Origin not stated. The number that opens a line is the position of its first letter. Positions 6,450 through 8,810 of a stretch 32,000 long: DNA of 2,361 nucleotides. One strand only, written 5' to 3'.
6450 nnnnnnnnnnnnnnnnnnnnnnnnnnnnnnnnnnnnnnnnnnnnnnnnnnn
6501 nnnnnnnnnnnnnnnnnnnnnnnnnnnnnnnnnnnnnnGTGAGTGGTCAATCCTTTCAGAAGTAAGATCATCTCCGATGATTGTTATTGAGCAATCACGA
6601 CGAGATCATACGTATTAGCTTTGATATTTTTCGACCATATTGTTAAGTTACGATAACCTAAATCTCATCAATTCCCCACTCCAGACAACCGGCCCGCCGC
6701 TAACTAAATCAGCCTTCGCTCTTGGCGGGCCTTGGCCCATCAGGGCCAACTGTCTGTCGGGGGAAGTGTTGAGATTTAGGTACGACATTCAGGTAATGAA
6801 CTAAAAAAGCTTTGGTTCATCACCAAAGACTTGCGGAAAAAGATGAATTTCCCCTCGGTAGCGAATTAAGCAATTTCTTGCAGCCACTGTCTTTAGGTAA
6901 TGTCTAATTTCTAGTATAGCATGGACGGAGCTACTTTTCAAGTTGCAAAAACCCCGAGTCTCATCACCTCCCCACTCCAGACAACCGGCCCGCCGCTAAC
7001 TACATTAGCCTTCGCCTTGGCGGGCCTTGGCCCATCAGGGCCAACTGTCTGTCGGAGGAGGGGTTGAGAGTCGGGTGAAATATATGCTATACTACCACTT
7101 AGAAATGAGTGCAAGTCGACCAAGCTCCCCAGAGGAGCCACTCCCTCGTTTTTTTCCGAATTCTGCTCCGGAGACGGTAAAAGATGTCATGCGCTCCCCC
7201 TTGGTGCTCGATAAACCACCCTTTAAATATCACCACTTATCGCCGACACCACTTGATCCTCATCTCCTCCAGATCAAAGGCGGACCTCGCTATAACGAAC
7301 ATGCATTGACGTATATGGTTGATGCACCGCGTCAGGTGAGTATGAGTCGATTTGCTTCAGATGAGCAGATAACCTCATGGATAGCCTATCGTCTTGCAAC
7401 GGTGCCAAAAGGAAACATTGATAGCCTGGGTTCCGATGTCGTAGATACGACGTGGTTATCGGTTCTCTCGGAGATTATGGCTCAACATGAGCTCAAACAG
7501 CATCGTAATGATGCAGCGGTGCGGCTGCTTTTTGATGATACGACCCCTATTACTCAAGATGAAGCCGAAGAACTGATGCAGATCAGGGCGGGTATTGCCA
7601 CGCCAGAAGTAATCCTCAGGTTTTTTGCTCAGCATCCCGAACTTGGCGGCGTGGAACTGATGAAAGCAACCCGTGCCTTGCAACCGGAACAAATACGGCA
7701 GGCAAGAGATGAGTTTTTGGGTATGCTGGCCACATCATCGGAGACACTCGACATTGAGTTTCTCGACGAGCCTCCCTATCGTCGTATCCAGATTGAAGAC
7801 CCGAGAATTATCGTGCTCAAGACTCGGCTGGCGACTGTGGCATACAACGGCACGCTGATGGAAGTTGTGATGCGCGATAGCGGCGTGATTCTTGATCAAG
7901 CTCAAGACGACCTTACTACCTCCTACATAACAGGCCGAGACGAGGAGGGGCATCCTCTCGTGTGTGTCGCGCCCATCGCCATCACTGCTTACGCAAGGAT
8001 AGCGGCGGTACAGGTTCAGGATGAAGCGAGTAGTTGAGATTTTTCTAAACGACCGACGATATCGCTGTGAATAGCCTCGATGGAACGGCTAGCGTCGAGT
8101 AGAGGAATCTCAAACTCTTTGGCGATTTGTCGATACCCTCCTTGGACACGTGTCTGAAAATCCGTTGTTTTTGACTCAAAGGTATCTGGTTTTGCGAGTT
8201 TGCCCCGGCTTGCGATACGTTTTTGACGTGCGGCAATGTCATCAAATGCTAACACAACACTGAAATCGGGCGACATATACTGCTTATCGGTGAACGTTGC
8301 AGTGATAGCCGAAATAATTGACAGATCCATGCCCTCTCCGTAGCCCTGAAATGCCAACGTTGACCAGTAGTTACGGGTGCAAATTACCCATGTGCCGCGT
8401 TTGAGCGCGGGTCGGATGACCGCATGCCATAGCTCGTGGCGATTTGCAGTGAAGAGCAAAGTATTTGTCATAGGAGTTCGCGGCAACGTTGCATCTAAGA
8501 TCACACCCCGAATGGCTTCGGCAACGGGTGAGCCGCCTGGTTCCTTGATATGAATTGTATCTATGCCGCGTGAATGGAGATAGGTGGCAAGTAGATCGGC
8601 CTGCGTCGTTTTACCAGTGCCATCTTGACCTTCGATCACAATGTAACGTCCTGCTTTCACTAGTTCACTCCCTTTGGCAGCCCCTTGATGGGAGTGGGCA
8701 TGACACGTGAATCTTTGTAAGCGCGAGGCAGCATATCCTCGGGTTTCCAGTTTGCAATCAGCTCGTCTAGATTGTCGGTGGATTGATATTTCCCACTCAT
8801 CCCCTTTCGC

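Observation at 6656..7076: Structured 125-nt inverted-repeat element: two copies 170 nt apart upstream of rplJ, third copy at 18503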

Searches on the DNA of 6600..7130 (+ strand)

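Call 17: search_rna_families(source=window, start=6600, end=7130, threshold=evalue, max_evalue=10)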
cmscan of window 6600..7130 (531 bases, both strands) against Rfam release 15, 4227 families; matches with E-value up to 10: 5.
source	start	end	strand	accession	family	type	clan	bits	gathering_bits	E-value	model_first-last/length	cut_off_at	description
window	6794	6915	-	RF00557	L10_leader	Cis-reg; leader;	-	50.4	44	3.5e-07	1-138/138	no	Ribosomal protein L10 leader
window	6805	6853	-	RF02596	cyano_het_sRNA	Gene; sRNA;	-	18.2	35.7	0.46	1-56/56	no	Cyanobacteria heterocyst sRNA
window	6603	6676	-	RF00274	SNORD57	Gene; snRNA; snoRNA; CD-box;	CL00058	14.8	47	4.8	1-72/72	no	Small nucleolar RNA SNORD57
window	6740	6869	-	RF02957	EFASI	Gene; sRNA;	-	14.5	51.2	3.9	1-133/133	no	EFASI RNA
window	6931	7010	-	RF02207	WT1-AS_5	Gene; lncRNA;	-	14.1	80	0.72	1-79/79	no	WT1 antisense RNA conserved region 5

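Call 54: build_rna_model(alignment_id=A4, structure=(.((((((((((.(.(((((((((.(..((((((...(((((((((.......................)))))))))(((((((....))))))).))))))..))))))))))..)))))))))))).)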
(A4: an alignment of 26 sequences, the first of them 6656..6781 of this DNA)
Model R1 built from alignment A4 (26 sequences, 130 columns); structure: as given.
model positions 126; base pairs 44; branch points 1; effective number of sequences 0.9; information 0.59 bits per position. Calibrated on 0.2 Mb of random sequence (short: E-values are rough).
structure used (alignment columns):
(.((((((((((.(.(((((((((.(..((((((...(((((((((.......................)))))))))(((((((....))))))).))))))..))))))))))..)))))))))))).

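Call 56: search_dna_similar(query=window:6656-6781:+, collection=plasmids, mode=distant, max_evalue=0.01)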
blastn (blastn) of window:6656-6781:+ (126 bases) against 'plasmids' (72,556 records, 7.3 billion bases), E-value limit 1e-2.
No match.

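Call 57: search_dna_similar(query=window:6656-6781:+, collection=phages, mode=distant, max_evalue=0.01)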
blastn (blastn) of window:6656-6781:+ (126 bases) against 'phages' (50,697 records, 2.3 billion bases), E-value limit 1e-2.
No match.

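Call 58: search_with_rna_model(model_id=R1, sources=[window, L034, L035, L036, L037, L038, L039, L040, L048, L049, L050, L051, L042, L024, L047], max_evalue=1)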
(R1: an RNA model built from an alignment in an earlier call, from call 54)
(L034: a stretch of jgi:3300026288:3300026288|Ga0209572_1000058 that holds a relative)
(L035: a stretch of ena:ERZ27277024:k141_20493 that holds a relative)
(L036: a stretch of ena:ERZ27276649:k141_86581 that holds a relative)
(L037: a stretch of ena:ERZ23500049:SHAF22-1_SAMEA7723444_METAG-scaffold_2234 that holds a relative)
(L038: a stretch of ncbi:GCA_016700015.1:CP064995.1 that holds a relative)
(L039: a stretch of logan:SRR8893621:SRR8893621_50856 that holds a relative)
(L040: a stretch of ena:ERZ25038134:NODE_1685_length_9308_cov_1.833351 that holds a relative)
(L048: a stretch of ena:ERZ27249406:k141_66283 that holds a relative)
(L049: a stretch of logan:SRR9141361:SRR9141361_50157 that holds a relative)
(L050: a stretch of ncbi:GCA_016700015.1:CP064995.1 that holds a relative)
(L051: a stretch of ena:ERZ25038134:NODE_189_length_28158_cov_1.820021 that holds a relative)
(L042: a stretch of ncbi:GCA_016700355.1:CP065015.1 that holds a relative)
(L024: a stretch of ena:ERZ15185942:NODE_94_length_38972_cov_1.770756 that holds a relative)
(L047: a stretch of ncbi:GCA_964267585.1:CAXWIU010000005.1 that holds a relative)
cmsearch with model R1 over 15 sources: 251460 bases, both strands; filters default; matches with E-value up to 1: 20.
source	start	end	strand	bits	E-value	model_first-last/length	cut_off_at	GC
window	6656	6781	+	151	9.7e-35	1-126/126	no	0.56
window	6952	7076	+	140.6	3.7e-32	1-126/126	no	0.64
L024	9597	9720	-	137.5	2.2e-31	1-126/126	no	0.63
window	18503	18627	+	133.6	2e-30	1-126/126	no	0.62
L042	7572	7696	-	126.4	1.3e-28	1-126/126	no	0.6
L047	7568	7692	-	126.4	1.3e-28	1-126/126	no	0.6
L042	19756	19881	-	121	2.8e-27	1-126/126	no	0.58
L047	19756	19881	-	121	2.8e-27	1-126/126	no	0.58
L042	11248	11370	+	111.7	5.9e-25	1-126/126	no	0.63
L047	11248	11370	+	111.7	5.9e-25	1-126/126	no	0.63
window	6656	6781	-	45.5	1.9e-08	1-126/126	no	0.56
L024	9597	9720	+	44.2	4e-08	1-126/126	no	0.63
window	6952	7076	-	37.8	1.6e-06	1-126/126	no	0.64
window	18503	18627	-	35.3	6.5e-06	1-126/126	no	0.62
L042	7572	7695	+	22.4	0.011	1-126/126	no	0.6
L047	7568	7691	+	22.4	0.011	1-126/126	no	0.6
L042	19756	19881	+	22.4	0.011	1-126/126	no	0.58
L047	19756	19881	+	22.4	0.011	1-126/126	no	0.58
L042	11248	11370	-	20.1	0.041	1-126/126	no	0.63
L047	11248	11370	-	20.1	0.041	1-126/126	no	0.63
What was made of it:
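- Tried and rejected: The covariance model R1 finds nothing in about 150 kb of three other Saccharimonas species and nothing new in the window (call 58).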

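Call 67: search_with_rna_model(model_id=R1, sources=[L001, L002, L003, L004, L005, L006, L007, L008, L016, L017, L019, L020, L021, L023, L018, L015, L028, L041], max_evalue=1e-10)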
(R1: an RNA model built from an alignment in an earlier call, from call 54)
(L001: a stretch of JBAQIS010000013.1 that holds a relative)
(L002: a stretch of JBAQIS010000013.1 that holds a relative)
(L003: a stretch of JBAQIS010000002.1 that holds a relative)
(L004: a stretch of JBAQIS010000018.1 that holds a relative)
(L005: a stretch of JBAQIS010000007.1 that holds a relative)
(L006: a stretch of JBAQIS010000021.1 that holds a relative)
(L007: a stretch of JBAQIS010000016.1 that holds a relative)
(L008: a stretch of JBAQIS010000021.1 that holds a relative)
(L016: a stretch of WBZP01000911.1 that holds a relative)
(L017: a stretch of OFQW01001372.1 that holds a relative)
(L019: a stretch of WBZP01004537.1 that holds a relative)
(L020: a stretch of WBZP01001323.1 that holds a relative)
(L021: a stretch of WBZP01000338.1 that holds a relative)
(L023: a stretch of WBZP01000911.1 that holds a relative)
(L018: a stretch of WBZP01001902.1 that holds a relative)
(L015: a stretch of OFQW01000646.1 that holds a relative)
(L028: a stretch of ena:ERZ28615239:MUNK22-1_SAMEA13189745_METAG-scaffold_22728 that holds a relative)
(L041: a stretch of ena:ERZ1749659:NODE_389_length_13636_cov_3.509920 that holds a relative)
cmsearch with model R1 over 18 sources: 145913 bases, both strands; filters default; matches with E-value up to 1e-10: 23.
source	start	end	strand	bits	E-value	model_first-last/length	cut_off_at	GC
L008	7566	7692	+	149.1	1.7e-34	1-126/126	no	0.64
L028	2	127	-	148.5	2.4e-34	1-126/126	no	0.56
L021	564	689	-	144.1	2.9e-33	1-126/126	no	0.55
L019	8846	8969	+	143.1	5.1e-33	1-126/126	no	0.63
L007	1096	1221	+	142.8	6.3e-33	1-126/126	no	0.6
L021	268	394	-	142.3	8.3e-33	1-126/126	no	0.65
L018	705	828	+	141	1.7e-32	1-126/126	no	0.62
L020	9319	9444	+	140.3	2.6e-32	1-126/126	no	0.6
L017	984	1107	+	136.4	2.4e-31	1-126/126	no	0.64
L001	4815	4939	-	136.3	2.6e-31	1-126/126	no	0.61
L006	2430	2554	+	134.2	8.6e-31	1-126/126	no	0.63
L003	6482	6605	-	133.2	1.5e-30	1-126/126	no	0.62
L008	7273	7396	+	132.8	1.9e-30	1-126/126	no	0.56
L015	3510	3634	-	127.1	5e-29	1-126/126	no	0.59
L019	13866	13988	-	126.6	6.6e-29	1-126/126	no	0.63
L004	5188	5314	+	126.6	6.8e-29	1-126/126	no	0.65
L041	4138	4264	+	126.6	6.8e-29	1-126/126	no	0.65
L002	6452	6576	-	125.8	1.1e-28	1-126/126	no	0.61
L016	3710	3834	-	124.8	1.9e-28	1-126/126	no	0.62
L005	6605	6727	+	119.9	3.2e-27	1-126/126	no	0.64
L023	4653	4775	+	115.5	3.9e-26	1-126/126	no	0.61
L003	1463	1585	+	111.7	3.4e-25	1-126/126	no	0.63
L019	5956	6082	+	106.7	6.3e-24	1-126/126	no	0.6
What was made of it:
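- On MITE (miniature inverted-repeat transposable element): The model search covered about 400 kb of the final 580 kb (calls 58, 67).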

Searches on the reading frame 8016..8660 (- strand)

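Call 23: search_protein_families(library=pfam, proteins=[window:8016-8660:-], max_evalue=0.01)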
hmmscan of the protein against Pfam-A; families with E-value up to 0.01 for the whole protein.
window:8016-8660:- (214 aa): 4 families
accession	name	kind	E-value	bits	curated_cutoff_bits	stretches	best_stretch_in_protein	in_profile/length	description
PF02223.23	Thymidylate_kin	-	1e-39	136.6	27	1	9-201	1-185/185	Thymidylate kinase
PF13401.12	AAA_22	-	2.3e-05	25.1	27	1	5-90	6-84/130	AAA domain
PF20720.3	nSTAND3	-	0.00015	21.9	27.2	1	5-40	18-53/155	Novel STAND NTPase 3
PF13521.12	AAA_28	-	0.0008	20.1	27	1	7-110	2-95/164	AAA domain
